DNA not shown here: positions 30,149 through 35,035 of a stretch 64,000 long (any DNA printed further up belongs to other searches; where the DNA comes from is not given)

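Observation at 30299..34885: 1528-aa three-part protein: complete ACSL-type adenylating enzyme, ~770 aa of unknown fold, and a C-terminal GNAT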

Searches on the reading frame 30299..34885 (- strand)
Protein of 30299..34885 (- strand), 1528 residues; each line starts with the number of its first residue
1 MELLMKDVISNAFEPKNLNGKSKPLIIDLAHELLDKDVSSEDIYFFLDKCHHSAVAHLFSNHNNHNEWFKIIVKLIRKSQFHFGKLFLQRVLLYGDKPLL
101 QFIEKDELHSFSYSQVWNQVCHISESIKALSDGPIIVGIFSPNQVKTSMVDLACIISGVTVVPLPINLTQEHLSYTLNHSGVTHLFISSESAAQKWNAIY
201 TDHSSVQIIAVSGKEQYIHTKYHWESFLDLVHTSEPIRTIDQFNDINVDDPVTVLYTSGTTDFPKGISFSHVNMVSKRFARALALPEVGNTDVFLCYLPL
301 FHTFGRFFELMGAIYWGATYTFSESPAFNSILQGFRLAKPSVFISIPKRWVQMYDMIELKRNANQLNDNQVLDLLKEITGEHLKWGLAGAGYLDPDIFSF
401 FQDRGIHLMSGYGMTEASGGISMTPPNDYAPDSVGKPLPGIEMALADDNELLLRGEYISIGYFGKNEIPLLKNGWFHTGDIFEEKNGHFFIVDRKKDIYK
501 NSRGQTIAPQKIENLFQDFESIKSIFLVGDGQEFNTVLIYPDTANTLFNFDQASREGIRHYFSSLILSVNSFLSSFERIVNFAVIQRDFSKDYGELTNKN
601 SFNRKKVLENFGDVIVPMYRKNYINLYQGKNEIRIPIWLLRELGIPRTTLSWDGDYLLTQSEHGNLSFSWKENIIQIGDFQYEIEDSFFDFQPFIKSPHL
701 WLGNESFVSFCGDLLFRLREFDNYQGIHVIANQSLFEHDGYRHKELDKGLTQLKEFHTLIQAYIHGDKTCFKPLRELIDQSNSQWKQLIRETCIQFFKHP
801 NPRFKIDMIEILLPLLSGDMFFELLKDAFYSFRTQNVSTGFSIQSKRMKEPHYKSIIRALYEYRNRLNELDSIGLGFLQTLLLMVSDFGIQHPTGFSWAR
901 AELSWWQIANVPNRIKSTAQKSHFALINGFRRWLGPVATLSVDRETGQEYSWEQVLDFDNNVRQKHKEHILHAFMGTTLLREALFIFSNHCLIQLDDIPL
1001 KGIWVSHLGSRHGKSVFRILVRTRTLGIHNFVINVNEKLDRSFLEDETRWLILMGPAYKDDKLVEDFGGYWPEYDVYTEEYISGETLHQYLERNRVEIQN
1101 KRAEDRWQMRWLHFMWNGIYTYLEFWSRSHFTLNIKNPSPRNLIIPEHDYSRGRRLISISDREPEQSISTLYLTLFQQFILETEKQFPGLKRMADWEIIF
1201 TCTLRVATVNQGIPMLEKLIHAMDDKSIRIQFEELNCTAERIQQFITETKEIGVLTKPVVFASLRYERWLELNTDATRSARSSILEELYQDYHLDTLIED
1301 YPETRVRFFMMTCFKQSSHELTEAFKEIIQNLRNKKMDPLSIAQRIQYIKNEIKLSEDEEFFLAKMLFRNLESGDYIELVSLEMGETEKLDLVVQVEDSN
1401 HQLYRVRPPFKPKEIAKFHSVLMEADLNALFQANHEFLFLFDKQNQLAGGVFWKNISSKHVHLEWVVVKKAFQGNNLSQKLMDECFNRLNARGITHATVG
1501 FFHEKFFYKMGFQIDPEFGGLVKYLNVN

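Call 4: search_protein_families(library=pfam, proteins=[window:30299-34885:-], max_evalue=1)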
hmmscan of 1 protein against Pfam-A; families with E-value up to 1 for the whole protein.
window:30299-34885:- (1528 aa): 7 families
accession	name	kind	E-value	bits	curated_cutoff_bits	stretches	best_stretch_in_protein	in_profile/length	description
PF00501.34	AMP-binding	-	5.1e-53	180.7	29.9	1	94-462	8-383/384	AMP-binding enzyme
PF23562.2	AMP-binding_C_3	-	1.6e-09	38.6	20.8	1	502-621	7-122/124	AMP-binding enzyme C-terminal domain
PF13673.13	Acetyltransf_10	-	5.3e-09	36.6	23.6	1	1408-1513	3-108/128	Acetyltransferase (GNAT) domain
PF00583.31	Acetyltransf_1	-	2e-06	28.5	20.7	1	1425-1512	22-116/116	Acetyltransferase (GNAT) family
PF13508.13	Acetyltransf_7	-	2.5e-05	25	27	1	1437-1513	4-83/84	Acetyltransferase (GNAT) domain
PF14542.12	Acetyltransf_CG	-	0.04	14.5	30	1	1442-1495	7-59/80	GCN5-related N-acetyl-transferase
PF00931.28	NB-ARC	-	0.14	11.8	23.5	1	978-1055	91-167/248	NB-ARC domain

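Call 6: search_protein_families(library=ncbifam, proteins=[window:30299-34885:-], max_evalue=1)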
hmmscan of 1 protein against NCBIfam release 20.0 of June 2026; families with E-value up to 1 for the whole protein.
window:30299-34885:- (1528 aa): 94 families (the best 25 are shown)
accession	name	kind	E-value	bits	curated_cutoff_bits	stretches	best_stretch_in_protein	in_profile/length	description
NF004837.0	PRK06187.1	subfamily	2.3e-51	174.7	476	1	106-529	33-455/531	long-chain-fatty-acid--CoA ligase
NF038343.1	ligase_FadD11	exception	1.4e-42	145.9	950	2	368-621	313-583/585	fatty acid--CoA ligase FadD11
TIGR01923.1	menE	equivalog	3.4e-37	128.4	330.15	1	113-530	2-382/442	o-succinylbenzoate--CoA ligase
NF005801.1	PRK07656.1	equivalog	5.7e-36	124.2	657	1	107-529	23-436/500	FadD3 family acyl-CoA ligase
NF002966.0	PRK03640.1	equivalog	2e-35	122.3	556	2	241-530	133-416/483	o-succinylbenzoate--CoA ligase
NF006182.0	PRK08316.1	subfamily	4.6e-35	121.1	663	1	111-525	37-446/523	fatty acyl-CoA synthetase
NF052269.1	Staph_lig_FadD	equivalog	1.2e-30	106.4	650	1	109-529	26-426/499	long-chain-fatty-acid--CoA ligase FadD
NF005307.0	PRK06839.1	equivalog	1.6e-30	106.3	748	1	109-530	26-427/496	o-succinylbenzoate--CoA ligase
NF041592.1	carboxyl_red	equivalog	1.6e-30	105.6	1300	1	107-621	74-621/1160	carboxylic acid reductase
NF006572.0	PRK09088.1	equivalog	7.6e-28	97.4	696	1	238-529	129-421/491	acyl-CoA synthetase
NF005702.0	PRK07514.1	subfamily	1.3e-27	96.3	558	1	102-525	21-429/506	malonyl-CoA synthase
NF009233.0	PRK12583.1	subfamily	6.1e-27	94.2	832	2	107-323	42-274/558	fatty acid CoA ligase family protein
NF005291.0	PRK06814.1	equivalog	3.2e-26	91.6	1349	2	103-305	651-848/1140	acyl-[ACP]--phospholipid O-acyltransferase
NF004808.0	PRK06155.1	equivalog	3.7e-26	91.5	722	1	84-523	24-449/542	ATP-dependent acyl-CoA ligase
NF006386.0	PRK08633.1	equivalog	5.1e-26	90.7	1221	1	110-495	641-1041/1147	acyl-[ACP]--phospholipid O-acyltransferase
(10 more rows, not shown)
